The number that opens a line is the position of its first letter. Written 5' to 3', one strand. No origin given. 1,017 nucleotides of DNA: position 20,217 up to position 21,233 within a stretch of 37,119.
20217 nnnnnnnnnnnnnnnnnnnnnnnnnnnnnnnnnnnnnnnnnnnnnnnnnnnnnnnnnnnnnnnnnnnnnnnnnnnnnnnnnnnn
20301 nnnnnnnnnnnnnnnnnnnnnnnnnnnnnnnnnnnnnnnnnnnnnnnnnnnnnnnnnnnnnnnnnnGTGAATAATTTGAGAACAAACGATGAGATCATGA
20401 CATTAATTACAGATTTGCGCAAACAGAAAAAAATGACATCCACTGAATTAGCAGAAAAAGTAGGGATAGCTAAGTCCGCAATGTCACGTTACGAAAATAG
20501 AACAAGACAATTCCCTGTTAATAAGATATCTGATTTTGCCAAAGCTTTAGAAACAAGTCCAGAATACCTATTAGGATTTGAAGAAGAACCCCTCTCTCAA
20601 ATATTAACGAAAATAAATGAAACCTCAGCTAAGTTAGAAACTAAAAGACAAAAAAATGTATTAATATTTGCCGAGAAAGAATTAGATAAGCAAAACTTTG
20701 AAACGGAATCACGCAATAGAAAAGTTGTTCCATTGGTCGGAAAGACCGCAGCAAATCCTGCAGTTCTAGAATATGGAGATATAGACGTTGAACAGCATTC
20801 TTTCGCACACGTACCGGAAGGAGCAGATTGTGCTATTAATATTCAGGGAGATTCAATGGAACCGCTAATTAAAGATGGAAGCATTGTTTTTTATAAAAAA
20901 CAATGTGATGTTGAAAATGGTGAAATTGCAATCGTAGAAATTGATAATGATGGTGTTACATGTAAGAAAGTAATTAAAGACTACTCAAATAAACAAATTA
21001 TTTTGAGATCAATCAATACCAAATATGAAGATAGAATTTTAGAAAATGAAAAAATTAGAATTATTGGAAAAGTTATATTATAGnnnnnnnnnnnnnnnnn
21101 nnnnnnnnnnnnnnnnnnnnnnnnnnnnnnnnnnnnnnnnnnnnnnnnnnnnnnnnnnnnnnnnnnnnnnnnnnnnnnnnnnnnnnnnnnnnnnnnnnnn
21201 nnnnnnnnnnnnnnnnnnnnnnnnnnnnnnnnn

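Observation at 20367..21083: CI repressor keeps the LexA-like S24 catalytic dyad but has Ala-Asn at the position of the Ala-Gly scissile bond. The phage also carries an Rha-type antirepressor.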

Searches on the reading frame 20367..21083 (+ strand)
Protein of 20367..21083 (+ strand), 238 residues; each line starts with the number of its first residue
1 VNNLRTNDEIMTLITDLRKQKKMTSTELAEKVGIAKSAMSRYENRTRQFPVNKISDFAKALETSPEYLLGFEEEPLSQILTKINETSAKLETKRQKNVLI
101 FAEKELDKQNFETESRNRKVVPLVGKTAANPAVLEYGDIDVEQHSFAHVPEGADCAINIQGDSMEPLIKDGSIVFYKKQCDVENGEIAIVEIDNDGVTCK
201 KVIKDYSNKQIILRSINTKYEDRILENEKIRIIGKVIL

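Call 3: search_protein_families(library=pfam, proteins=[window:20367-21083:+], max_evalue=0.01)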
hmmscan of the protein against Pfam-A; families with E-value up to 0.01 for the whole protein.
window:20367-21083:+ (238 aa): 8 families
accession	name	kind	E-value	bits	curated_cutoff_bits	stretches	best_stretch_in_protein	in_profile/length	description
PF00717.28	Peptidase_S24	-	2.3e-22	79.3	23.3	1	137-237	20-116/116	Peptidase S24-like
PF01381.28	HTH_3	-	6.2e-10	39.4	23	1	16-68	3-55/55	Helix-turn-helix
PF13443.12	HTH_26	-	1.6e-08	35.1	22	1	17-73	5-62/63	Cro/C1-type HTH DNA-binding domain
PF13560.12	HTH_31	-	8.4e-07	29.7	27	1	16-66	8-59/64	Helix-turn-helix domain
PF12844.13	HTH_19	-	3.9e-05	23.9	30.2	1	16-69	6-59/64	Helix-turn-helix domain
PF13744.12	HTH_37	-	5.1e-05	23.4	27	1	3-61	12-71/80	Helix-turn-helix domain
PF07022.19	Phage_CI_repr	-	0.0055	17.5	22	1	25-74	15-63/65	Bacteriophage CI repressor helix-turn-helix domain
PF01047.28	MarR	-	0.0099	16.2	24.6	0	13-41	8-36/59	MarR family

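Call 5: search_solved_structures(query=window:20367-21083:+, max_evalue=0.01, show_alignments=4)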
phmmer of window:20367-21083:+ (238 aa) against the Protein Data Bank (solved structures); distinct sequences matched with E-value up to 0.01: 26.
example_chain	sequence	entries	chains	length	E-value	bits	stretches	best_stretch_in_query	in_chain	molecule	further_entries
3k2z_A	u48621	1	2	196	1.9e-06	31.1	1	117-237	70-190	LexA repressor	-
1jhf_A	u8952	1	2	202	5.3e-06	29.7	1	118-221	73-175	LEXA REPRESSOR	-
7b5g_A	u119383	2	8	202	7e-06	29.3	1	118-221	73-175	LexA repressor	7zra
7ocj_A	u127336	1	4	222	9e-06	28.9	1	118-220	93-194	LexA repressor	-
1jhc_A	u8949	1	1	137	1.1e-05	28.6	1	119-221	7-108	LEXA REPRESSOR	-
8c8i_D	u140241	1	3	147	1.6e-05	28.1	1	12-69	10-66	Orf20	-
7pwx_CCC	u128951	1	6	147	1.6e-05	28.1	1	12-70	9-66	Orf20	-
7pwj_CCC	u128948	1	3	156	1.7e-05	28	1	12-70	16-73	Orf20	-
6h49_A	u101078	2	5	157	1.8e-05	28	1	12-70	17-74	Orf20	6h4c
7dlv_D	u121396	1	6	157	1.8e-05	27.9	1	12-70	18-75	Orf20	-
1jhh_A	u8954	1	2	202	1.8e-05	27.9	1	118-221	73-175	LEXA REPRESSOR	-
8p8o_H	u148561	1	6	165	1.9e-05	27.8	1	12-70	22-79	Orf20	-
3jso_A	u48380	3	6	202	3.9e-05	26.8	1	118-220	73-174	LexA repressor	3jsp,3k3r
8trg_I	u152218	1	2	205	4e-05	26.8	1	118-220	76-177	LexA repressor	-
9iaq_A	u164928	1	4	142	7.9e-05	25.8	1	16-73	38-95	HTH cro/C1-type domain-containing protein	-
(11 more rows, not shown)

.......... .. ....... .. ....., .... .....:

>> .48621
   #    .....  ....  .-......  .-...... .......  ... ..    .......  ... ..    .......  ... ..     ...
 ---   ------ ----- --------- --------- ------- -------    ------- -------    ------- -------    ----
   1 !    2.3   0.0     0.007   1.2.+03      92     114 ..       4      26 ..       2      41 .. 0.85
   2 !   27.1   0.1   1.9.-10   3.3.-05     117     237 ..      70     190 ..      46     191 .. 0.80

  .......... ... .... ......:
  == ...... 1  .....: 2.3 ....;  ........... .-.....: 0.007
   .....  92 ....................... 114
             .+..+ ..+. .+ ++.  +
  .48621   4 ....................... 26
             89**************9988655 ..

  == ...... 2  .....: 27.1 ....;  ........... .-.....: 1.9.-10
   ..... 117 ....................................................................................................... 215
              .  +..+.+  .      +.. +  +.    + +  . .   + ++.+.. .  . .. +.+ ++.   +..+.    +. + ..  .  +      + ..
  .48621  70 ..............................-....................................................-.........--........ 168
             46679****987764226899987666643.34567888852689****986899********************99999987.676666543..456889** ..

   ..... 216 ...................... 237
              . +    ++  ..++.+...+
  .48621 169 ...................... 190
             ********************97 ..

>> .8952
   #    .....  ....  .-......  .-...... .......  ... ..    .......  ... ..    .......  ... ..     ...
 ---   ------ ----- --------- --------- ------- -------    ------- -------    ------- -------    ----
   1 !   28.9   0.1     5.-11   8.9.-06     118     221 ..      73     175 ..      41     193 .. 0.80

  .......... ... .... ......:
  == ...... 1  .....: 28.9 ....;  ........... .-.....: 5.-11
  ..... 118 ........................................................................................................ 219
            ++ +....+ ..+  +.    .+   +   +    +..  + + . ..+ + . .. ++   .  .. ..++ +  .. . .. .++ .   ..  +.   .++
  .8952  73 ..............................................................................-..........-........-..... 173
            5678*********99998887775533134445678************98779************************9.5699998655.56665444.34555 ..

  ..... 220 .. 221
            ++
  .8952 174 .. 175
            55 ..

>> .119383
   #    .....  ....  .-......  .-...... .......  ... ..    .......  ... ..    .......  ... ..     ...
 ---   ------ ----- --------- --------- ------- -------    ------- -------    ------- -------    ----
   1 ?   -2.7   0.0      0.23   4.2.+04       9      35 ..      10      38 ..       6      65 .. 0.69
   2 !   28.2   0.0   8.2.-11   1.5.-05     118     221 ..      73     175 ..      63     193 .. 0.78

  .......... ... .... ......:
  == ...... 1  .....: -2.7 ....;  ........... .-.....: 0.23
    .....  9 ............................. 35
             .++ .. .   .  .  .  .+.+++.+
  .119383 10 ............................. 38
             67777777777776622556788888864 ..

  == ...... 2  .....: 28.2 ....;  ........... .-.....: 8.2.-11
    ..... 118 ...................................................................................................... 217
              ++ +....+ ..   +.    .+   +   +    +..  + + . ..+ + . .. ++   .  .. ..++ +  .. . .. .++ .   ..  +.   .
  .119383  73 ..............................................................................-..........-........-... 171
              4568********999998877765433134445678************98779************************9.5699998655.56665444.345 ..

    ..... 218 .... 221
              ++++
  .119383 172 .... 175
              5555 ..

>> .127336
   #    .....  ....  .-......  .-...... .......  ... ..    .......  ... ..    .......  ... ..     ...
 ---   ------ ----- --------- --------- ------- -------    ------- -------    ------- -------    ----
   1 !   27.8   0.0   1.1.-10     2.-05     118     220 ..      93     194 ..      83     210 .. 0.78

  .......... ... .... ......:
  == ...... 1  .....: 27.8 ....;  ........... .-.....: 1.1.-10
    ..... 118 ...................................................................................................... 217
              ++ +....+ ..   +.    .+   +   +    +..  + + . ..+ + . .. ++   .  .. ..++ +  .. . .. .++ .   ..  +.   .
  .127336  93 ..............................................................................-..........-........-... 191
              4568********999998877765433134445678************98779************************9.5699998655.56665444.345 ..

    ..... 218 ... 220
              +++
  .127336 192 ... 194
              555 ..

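Call 6: find_homologous_proteins(query=window:20367-21083:+, max_evalue=0.00001)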
Query window:20367-21083:+ (238 aa): 2355 proteins with E <= 0.00001 among 2599 candidates; the best 120 are listed.
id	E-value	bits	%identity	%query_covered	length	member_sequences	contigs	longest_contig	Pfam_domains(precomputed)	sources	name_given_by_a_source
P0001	2.7e-146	503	99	100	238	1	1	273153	PF00717.29,PF01381.29,PF13560.13,PF13443.13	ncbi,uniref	ncbi:XRE family transcriptional regulator [Enterococcus faecalis]|uniref:XRE family transcriptional 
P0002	2.7e-145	500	98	100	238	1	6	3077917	PF00717.29,PF01381.29,PF13560.13,PF13443.13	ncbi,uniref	ncbi:S24 family peptidase [Enterococcus faecalis]|uniref:S24 family peptidase n=1 Tax=Enterococcus T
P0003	1.4e-144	497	98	99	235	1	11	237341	PF00717.29,PF01381.29,PF13560.13,PF13443.13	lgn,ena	-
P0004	1.1e-143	494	98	99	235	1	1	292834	PF00717.29,PF01381.29,PF13560.13,PF13443.13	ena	-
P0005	5.8e-143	492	97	99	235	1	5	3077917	PF00717.29,PF01381.29,PF13560.13,PF13443.13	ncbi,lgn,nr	ncbi:hypothetical protein IGJ68_000056 [Enterococcus sp. DIV0564]|nr:XRE family transcriptional regu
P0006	8.1e-143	492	97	99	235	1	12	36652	PF00717.29,PF01381.29,PF13560.13,PF13443.13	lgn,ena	-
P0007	3.2e-142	490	97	99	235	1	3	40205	PF13744.13,PF12844.14,PF00717.29,PF01381.29,PF13560.13,PF13443.13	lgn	-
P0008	5.7e-142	489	97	99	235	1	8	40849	PF12844.14,PF00717.29,PF01381.29,PF13560.13,PF13443.13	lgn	-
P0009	2.1e-141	487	97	99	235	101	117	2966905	PF13744.13,PF12844.14,PF00717.29,PF01381.29,PF13560.13,PF13443.13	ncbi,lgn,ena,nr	ncbi:SOS-response repressor and protease LexA [Enterococcus faecalis FL2]|nr:XRE family transcriptio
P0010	3.7e-140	483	97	99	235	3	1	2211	PF13744.13,PF12844.14,PF00717.29,PF01381.29,PF13560.13,PF13443.13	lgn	-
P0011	2.5e-139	480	98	96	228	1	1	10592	PF00717.29,PF01381.29,PF13560.13,PF13443.13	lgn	-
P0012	1.3e-138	478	98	96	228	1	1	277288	PF00717.29,PF01381.29,PF13560.13,PF13443.13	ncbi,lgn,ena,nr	ncbi:helix-turn-helix domain-containing protein [Enterococcus faecalis]|nr:helix-turn-helix domain-c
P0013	1.8e-138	477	97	96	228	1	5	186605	PF00717.29,PF01381.29,PF13560.13,PF13443.13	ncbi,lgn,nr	ncbi:helix-turn-helix domain-containing protein [Enterococcus faecalis]|nr:helix-turn-helix domain-c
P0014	9.5e-138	475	97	96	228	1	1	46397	PF12844.14,PF00717.29,PF01381.29,PF13560.13,PF13443.13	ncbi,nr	ncbi:helix-turn-helix domain-containing protein [Enterococcus faecalis]|nr:helix-turn-helix domain-c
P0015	1.1e-92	328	66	99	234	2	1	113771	PF00717.29,PF01381.29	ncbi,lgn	ncbi:TPA: XRE family transcriptional regulator [Enterococcus faecalis]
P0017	1.0e-76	276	59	94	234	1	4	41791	PF00717.29,PF01381.29,PF13443.13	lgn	-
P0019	1.1e-76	275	59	95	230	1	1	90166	PF00717.29,PF01381.29,PF13443.13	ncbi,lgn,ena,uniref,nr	ncbi:Phage repressor protein C, contains Cro/C1-type HTH and peptisase s24 domains [Enterococcus fae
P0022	4.1e-73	264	61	94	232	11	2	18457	PF12844.14,PF00717.29,PF01381.29,PF13560.13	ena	-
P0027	7.3e-71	256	60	89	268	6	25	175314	PF00717.29,PF13443.13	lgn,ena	-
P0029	5.5e-70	254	53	99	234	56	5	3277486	PF00717.29,PF01381.29,PF13443.13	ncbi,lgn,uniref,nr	ncbi:helix-turn-helix domain-containing protein [Lactiplantibacillus plantarum]|uniref:helix-turn-he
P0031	8.7e-70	253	57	99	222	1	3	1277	PF12844.14,PF00717.29,PF01381.29,PF13560.13,PF13443.13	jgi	-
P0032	1.2e-69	252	60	92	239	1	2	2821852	PF12844.14,PF00717.29,PF01381.29,PF13560.13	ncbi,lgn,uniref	ncbi:XRE family transcriptional regulator [Enterococcus sp. DIV1444a]|uniref:XRE family transcriptio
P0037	2.5e-68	248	58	93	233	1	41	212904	PF12844.14,PF00717.29,PF01381.29,PF13560.13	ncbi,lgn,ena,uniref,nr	ncbi:TPA: LexA family transcriptional regulator [Enterococcus faecalis]|uniref:XRE family transcript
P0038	2.6e-68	248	57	95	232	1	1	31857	PF12844.14,PF00717.29,PF01381.29,PF13560.13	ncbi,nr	ncbi:LexA family transcriptional regulator [Enterococcus faecalis]|nr:LexA family transcriptional re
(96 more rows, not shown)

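Call 7: search_dna_similar(query=window:20367-21083:+, collection=phages, mode=protein, max_rows=40)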
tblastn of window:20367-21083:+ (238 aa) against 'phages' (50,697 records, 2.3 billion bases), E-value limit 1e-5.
Records with a match: 601; places in all: 601; records where one place covers at least 80% of the query: 410.
Best place of each record, by identity: <60% 601.
By first word of the organism name: Streptococcus 279; Staphylococcus 219; Lactobacillus 22; Lactococcus 14; Enterococcus 13; Lacticaseibacillus 7; Bacteriophage 7; Brochothrix 4; Pseudomonas 4; Fusobacterium 4; and 17 more.
By host as written in the record: Staphylococcus aureus 66; - 48; Streptococcus thermophilus 22; Staphylococcus pseudintermedius 12; Streptococcus pyogenes MGAS315 6; Streptococcus thermophilus ST62990 6; Lactobacillus rhamnosus 5; Staphylococcus pseudintermedius E140 5; and 330 more.
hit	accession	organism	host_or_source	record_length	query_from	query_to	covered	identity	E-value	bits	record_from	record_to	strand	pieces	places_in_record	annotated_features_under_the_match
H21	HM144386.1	Brochothrix phage BL3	Brochothrix thermosphacta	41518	13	238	95%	47.8%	2e-53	190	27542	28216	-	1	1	gp32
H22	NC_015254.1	Brochothrix phage BL3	Brochothrix thermosphacta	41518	13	238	95%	47.8%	2e-53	190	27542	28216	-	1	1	transcriptional regulator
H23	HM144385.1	Brochothrix phage NF5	Brochothrix thermosphacta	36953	19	238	92%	46.4%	7e-53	188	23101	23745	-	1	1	gp28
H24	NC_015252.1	Brochothrix phage NF5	Brochothrix thermosphacta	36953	19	238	92%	46.4%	7e-53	188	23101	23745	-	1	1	transcriptional regulator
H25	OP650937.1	Hujiaoplasma phage zrk29-2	Tenericutes bacterium zrk29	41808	60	238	75%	53.6%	1e-50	182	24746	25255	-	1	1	record has no annotation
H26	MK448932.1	Streptococcus phage Javan42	Streptococcus agalactiae ES-PW-160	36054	4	237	98%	39.5%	2e-37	144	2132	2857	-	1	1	CI-like repressor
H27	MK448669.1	Streptococcus phage Javan11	Streptococcus agalactiae BSU248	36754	4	237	98%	39.5%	2e-37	144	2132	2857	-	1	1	CI-like repressor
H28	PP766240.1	Streptococcus phage phiGBSVK-F1_GBSInt11.2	Streptococcus agalactiae JN_AR_GBS66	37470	4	237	98%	39.5%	2e-37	144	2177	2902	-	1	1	CI-like repressor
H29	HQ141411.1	Lactobacillus phage Sha1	Lactobacillus sp.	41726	4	238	99%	38.2%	6e-37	142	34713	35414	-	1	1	bifunctional S24 family peptidase/transcriptional regulator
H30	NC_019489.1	Lactobacillus phage Sha1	Lactobacillus sp.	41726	4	238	99%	38.2%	6e-37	142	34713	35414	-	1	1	transcriptional repressor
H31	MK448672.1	Streptococcus phage Javan117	Streptococcus dysgalactiae ASDSE_99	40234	3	222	92%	36.8%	6e-26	110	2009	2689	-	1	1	CI-like repressor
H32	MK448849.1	Streptococcus phage Javan128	Streptococcus dysgalactiae ERR084991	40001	3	222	92%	36.8%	1e-25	110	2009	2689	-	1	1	CI-like repressor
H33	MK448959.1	Streptococcus phage Javan488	Streptococcus pyogenes M1_GAS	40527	3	222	92%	36.3%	4e-26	111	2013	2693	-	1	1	CI-like repressor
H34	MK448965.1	Streptococcus phage Javan506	Streptococcus pyogenes MGAS2096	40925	3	222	92%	36.3%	4e-26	111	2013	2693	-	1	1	CI-like repressor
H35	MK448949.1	Streptococcus phage Javan460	Streptococcus pyogenes ERR111889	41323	3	222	92%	36.3%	4e-26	111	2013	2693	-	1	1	CI-like repressor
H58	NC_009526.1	Staphylococcus phage 80alpha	Staphylococcus aureus RN10359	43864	4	238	99%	32.8%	6e-26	111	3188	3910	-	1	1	transcriptional regulator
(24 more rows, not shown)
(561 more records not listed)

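Call 12: get_annotated_region(hit=H58, flank=1500)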
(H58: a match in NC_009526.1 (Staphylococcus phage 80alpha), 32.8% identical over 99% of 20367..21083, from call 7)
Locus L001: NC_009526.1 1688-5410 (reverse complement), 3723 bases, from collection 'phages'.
description: Staphylococcus phage 80alpha, complete genome.
organism: Staphylococcus phage 80alpha (NCBI taxid 2911440)
taxonomy: Viruses; Duplodnaviria; Heunggongvirae; Uroviricota; Caudoviricetes; Azeredovirinae; Dubowvirus; Dubowvirus dv80alpha
host: Staphylococcus aureus RN10359; source: -; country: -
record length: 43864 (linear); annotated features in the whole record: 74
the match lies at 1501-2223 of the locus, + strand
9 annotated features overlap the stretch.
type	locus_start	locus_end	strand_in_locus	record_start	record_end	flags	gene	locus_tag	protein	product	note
CDS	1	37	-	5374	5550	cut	-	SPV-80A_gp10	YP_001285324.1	hypothetical protein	-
CDS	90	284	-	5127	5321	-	-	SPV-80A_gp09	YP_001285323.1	hypothetical protein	-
CDS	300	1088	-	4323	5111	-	-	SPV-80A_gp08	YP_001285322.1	antirepressor KilAC domain-containing protein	-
CDS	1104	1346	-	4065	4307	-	-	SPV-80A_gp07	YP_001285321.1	DUF739 family protein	-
CDS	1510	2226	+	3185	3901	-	-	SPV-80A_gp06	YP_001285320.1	transcriptional regulator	-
CDS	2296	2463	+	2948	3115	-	-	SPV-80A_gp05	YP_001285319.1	hypothetical protein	-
CDS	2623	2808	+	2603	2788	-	-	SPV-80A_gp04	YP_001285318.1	hypothetical protein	-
CDS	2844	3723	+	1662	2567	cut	-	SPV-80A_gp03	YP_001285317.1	hypothetical protein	similar to pv83 ORF 3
CDS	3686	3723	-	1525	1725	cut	-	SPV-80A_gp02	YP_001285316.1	excisionase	-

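Call 13: get_annotated_region(hit=H22, flank=3000)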
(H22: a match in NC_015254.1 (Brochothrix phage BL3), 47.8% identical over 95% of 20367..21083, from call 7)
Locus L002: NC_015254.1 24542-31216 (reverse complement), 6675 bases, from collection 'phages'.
description: Brochothrix phage BL3, complete genome.
organism: Brochothrix phage BL3 (NCBI taxid 764562)
taxonomy: Viruses; Duplodnaviria; Heunggongvirae; Uroviricota; Caudoviricetes
host: Brochothrix thermosphacta; source: -; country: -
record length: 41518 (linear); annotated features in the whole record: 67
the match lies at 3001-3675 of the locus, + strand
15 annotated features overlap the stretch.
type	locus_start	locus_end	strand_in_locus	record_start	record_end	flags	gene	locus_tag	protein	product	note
CDS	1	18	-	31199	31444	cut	-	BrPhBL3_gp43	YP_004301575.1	helix-turn-helix domain-containing protein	-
CDS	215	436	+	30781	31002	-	-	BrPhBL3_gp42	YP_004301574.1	gp40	-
CDS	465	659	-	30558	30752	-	-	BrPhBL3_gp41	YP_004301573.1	gp39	-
CDS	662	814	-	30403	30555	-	-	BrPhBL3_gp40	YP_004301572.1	gp38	-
CDS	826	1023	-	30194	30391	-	-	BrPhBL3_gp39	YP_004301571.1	gp37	-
CDS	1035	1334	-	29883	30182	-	-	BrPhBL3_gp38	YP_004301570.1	gp36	-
CDS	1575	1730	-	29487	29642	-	-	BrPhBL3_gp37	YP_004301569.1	gp35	-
CDS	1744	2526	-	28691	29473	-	-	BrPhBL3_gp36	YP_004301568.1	anti-repressor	putative antirepressor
CDS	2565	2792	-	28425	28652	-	-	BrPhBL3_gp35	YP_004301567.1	gp33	-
CDS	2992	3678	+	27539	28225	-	-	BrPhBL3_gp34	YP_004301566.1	transcriptional regulator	putative repressor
CDS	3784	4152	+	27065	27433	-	-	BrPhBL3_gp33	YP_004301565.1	DUF4064 domain-containing protein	-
CDS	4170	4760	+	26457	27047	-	-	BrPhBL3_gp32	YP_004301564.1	DUF4352 domain-containing protein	-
CDS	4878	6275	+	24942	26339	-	-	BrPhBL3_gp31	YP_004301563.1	integrase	putative integrase; serine type; experimentally confirmed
CDS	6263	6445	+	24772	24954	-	-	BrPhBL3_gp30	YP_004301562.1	gp28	-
CDS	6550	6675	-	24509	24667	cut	-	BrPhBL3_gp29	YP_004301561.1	gp27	-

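Call 14: get_annotated_region(hit=H30, flank=3000)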
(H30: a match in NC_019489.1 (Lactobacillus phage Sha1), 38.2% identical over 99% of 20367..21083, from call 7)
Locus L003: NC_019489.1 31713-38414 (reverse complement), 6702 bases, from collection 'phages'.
description: Lactobacillus phage Sha1, complete genome.
organism: Lactobacillus phage Sha1 (NCBI taxid 947981)
taxonomy: Viruses; Duplodnaviria; Heunggongvirae; Uroviricota; Caudoviricetes
host: Lactobacillus sp.; source: -; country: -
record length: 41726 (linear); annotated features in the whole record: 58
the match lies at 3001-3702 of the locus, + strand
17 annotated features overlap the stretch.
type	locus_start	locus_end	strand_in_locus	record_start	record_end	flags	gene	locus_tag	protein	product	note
CDS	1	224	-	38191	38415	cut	-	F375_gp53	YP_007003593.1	hypothetical protein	-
CDS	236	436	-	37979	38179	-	-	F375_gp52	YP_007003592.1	hypothetical protein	-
CDS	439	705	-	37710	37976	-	-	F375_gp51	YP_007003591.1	hypothetical protein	-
CDS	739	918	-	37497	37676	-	-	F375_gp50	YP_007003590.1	helix-turn-helix domain-containing protein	-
CDS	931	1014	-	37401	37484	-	-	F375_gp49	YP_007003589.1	hypothetical protein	-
CDS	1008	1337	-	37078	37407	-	-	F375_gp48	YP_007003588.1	DUF771 domain-containing protein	-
CDS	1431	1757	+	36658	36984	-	-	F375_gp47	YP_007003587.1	RNA polymerase III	-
CDS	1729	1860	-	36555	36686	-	-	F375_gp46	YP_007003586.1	hypothetical protein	-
CDS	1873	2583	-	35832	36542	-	-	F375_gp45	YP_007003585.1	Rha-like transcriptional regulator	-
CDS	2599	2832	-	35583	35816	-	-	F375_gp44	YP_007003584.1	helix-turn-helix transcriptional regulator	-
CDS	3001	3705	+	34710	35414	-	-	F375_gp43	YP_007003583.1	transcriptional repressor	-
CDS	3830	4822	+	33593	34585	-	-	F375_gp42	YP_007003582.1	prophage Lp1 protein 5-like protein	-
CDS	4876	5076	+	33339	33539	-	-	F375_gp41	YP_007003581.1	hypothetical protein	-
CDS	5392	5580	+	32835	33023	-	-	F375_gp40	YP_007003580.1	hypothetical protein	-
CDS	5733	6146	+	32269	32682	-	-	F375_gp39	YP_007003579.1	hypothetical protein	-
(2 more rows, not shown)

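Call 31: search_protein_representatives(protein=window:20367-21080:+)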
Query: 238 residues. Proteins with E-value up to 0.001 (for the whole library): 9078; up to 1e-10: 1476; up to 1e-30: 33. The best 150 are listed.
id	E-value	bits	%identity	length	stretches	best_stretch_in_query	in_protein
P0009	6.6e-142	486.9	97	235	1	4-238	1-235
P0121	1.9e-47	178.2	50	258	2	4-110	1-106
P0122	7.2e-47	176.3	50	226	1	14-237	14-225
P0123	1.9e-45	171.7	47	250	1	12-237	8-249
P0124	2.4e-45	171.4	50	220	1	14-238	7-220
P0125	5.2e-45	170.3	48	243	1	4-237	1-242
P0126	1.1e-44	169.2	47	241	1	17-238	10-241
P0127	7.7e-44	166.4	55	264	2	4-115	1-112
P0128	5.5e-42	160.4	46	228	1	8-238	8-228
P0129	1.6e-41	158.9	43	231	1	16-238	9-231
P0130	2.2e-40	155.1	43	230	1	11-237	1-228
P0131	8.3e-40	153.3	37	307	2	12-238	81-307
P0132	4.4e-39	150.9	43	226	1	18-237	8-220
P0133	3.1e-38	148.1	46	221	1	13-237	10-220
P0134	6.1e-38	147.2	47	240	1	27-237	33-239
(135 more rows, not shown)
